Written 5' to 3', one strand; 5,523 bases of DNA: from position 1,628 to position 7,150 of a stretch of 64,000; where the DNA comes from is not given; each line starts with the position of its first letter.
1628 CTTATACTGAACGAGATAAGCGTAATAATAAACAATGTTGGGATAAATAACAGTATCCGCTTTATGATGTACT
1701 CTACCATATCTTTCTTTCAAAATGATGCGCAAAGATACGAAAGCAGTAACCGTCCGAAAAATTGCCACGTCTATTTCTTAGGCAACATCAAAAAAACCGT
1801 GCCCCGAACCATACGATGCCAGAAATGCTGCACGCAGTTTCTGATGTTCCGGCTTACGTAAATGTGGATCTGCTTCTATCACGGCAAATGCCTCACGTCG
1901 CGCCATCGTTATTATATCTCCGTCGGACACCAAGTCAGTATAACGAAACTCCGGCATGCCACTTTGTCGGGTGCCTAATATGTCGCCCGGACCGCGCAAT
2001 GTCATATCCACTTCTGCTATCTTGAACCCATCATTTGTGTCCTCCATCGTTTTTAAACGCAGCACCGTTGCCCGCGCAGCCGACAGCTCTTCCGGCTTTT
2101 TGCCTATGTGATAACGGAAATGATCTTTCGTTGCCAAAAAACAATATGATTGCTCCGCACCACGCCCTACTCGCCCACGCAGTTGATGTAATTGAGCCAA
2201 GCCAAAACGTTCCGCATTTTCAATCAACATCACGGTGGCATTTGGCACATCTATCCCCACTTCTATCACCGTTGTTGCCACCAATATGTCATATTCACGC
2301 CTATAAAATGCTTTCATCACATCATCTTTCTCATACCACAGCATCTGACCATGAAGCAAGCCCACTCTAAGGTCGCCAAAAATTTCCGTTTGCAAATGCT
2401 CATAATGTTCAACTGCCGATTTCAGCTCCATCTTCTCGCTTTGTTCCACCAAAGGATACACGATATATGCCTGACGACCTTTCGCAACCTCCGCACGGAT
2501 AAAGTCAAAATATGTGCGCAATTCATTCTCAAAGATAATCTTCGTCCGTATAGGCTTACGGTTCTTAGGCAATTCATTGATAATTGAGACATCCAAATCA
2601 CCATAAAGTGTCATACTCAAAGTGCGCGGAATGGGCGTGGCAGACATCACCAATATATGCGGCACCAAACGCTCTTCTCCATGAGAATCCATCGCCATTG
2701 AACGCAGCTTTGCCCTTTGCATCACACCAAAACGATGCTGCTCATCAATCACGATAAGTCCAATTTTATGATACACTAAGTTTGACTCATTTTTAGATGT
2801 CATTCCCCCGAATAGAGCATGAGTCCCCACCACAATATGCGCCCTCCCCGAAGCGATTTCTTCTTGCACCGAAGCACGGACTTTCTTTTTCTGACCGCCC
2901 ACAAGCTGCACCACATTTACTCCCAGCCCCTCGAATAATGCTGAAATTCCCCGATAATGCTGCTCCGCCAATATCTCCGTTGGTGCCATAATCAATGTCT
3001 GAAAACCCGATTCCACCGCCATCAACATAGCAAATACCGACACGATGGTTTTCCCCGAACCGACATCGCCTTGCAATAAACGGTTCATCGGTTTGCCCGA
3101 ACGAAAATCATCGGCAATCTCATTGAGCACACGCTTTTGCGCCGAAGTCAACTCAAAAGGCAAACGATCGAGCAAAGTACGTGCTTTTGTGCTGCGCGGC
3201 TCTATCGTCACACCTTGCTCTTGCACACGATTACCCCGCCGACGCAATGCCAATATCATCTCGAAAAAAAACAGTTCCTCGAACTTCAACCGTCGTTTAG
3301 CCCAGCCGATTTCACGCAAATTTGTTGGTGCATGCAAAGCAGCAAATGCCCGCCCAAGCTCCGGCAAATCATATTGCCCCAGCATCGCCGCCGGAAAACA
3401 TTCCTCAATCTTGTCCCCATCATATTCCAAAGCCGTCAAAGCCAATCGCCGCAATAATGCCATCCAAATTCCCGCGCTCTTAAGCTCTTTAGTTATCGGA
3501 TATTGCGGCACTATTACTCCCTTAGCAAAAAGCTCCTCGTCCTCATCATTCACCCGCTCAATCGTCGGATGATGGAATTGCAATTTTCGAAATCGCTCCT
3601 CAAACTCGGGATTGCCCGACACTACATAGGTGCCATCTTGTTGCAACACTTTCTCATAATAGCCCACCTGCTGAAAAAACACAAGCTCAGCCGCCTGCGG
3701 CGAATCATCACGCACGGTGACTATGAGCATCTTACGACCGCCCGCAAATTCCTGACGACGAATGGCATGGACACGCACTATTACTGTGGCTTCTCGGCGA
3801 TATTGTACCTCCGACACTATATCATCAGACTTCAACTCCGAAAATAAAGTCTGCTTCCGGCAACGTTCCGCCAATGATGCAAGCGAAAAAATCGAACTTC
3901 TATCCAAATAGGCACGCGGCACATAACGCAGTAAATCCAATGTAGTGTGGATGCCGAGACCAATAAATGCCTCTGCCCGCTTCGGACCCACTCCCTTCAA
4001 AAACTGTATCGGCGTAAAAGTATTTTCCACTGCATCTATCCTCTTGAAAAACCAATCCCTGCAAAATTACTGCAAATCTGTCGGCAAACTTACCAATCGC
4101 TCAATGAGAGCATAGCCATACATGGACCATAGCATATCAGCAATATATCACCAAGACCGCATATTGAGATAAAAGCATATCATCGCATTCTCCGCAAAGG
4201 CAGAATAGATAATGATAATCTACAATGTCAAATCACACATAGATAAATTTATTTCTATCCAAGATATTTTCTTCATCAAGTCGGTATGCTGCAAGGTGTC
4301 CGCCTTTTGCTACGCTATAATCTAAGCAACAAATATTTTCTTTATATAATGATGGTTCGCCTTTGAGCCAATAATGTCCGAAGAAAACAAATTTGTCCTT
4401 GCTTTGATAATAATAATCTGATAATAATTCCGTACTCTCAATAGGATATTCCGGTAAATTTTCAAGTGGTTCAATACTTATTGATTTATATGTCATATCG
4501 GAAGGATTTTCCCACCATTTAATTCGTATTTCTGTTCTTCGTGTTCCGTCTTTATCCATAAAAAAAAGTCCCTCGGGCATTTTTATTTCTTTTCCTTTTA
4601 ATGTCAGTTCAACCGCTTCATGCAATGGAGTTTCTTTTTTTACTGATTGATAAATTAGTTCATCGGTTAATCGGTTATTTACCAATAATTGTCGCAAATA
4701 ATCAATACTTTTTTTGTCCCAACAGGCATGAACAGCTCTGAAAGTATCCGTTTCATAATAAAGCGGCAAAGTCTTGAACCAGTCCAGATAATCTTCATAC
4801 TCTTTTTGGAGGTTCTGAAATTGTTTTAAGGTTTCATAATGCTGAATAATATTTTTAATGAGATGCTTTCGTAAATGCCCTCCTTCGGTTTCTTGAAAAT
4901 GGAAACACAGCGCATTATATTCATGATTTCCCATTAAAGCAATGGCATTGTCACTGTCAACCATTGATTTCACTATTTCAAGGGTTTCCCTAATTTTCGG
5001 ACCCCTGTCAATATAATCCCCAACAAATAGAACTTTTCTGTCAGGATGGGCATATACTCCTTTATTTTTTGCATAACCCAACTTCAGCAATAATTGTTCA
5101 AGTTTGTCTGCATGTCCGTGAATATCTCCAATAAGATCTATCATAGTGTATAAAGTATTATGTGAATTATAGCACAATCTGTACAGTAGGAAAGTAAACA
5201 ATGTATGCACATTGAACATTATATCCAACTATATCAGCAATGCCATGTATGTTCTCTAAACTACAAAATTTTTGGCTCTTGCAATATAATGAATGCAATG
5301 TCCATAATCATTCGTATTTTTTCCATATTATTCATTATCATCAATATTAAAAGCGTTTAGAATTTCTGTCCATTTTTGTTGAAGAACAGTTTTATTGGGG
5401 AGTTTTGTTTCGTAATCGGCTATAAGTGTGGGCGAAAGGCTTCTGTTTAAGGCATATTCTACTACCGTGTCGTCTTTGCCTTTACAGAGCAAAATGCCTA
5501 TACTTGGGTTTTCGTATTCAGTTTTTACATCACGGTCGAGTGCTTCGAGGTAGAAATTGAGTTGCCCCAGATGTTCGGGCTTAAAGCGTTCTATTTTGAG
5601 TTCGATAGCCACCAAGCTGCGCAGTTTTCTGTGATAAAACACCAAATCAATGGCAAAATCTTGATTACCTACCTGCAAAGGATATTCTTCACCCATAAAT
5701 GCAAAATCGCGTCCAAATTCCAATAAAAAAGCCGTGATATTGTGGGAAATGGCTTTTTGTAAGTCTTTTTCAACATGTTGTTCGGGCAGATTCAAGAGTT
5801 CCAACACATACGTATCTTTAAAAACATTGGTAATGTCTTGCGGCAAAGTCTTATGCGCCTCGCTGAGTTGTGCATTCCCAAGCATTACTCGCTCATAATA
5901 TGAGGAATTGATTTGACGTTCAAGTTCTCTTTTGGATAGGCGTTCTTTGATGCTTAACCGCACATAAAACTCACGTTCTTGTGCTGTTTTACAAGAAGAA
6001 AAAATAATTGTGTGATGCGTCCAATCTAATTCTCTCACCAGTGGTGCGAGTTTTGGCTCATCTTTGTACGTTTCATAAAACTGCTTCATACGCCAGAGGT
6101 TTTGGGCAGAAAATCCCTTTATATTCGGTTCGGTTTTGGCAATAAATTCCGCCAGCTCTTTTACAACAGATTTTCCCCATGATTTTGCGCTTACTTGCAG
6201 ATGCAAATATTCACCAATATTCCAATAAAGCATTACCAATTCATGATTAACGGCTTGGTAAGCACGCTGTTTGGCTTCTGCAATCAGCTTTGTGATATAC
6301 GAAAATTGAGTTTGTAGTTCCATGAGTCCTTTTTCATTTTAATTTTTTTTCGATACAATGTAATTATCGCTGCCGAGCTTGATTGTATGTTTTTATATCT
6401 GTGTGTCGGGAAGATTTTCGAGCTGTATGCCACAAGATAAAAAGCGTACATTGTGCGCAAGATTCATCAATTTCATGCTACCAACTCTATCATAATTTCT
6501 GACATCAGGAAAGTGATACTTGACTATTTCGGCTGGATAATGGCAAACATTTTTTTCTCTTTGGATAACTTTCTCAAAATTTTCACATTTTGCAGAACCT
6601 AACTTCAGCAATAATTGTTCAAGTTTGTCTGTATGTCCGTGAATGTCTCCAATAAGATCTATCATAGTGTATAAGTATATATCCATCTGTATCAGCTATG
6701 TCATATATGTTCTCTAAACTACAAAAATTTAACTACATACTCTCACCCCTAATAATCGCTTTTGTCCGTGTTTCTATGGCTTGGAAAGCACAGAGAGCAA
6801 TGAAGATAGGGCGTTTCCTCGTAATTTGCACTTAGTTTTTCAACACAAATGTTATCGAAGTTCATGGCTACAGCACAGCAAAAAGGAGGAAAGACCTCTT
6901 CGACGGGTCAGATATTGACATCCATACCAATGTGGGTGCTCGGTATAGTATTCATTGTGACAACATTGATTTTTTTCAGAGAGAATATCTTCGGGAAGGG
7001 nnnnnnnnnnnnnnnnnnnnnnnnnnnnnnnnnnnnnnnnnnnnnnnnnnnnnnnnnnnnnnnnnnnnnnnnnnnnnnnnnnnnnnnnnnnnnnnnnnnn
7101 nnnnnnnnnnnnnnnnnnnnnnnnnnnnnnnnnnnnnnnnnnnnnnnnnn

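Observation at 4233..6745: YhcG/DUF1016 PDDEXK nuclease gene sits between two copies of the promoter and 5' end of a metallophosphoesterase gene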

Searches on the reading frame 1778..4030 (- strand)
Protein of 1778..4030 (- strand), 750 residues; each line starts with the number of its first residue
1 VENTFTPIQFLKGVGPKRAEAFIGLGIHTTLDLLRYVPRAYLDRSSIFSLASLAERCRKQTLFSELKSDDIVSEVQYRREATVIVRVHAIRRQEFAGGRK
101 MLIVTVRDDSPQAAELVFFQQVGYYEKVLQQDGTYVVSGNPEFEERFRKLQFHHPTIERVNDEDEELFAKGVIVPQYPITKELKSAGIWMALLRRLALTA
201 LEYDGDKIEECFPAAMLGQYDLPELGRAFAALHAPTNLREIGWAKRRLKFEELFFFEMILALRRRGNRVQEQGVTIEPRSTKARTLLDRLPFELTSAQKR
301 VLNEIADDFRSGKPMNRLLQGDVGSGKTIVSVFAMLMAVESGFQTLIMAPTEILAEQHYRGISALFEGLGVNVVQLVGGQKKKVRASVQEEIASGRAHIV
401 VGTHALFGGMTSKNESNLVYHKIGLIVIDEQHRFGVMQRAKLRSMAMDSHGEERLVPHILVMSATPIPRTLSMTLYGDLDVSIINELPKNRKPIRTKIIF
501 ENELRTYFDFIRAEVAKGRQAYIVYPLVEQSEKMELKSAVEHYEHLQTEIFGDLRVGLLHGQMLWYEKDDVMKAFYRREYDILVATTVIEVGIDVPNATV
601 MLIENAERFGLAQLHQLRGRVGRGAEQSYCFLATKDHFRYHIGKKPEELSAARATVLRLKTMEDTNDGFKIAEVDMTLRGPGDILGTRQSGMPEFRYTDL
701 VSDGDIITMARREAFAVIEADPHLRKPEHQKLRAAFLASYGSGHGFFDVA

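Call 5: search_protein_families(library=pfam, proteins=[window:1778-4030:-], max_evalue=0.01)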
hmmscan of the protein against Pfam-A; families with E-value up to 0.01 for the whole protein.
window:1778-4030:- (750 aa): 8 families
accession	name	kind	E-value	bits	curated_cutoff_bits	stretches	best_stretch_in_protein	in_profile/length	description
PF00270.35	DEAD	-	4.4e-28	98.5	26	1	295-471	1-164/167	DEAD/DEAH box helicase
PF00271.37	Helicase_C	-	7e-22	78.2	23.5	1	514-623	11-108/110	Helicase conserved C-terminal domain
PF19833.4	RecG_dom3_C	-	1.4e-18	67.2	26.8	1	665-732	1-69/87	ATP-dependent DNA helicase RecG, domain 3, C-terminal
PF04851.21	ResIII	-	2.6e-14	53.9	22.5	1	292-466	2-162/164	Type III restriction enzyme, res subunit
PF17191.10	RecG_wedge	-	3.4e-14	53.2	23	2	7-55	1-49/162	RecG wedge domain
PF00176.29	SNF2-rel_dom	-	2.9e-07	30.3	24.9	1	313-471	16-168/290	SNF2-related domain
PF01336.31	tRNA_anti-codon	-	4.4e-06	27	27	1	82-158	2-73/75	OB-fold nucleic acid binding domain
PF22590.2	Cas3-like_C_2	-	4.1e-05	24.2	27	1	537-624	13-104/106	CRISPR-associated nuclease/helicase Cas3, C-terminal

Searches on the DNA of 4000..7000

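Call 66: search_rna_families(source=window, start=4000, end=7000, threshold=evalue, max_evalue=1)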
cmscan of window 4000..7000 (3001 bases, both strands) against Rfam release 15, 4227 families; matches with E-value up to 1: 0.
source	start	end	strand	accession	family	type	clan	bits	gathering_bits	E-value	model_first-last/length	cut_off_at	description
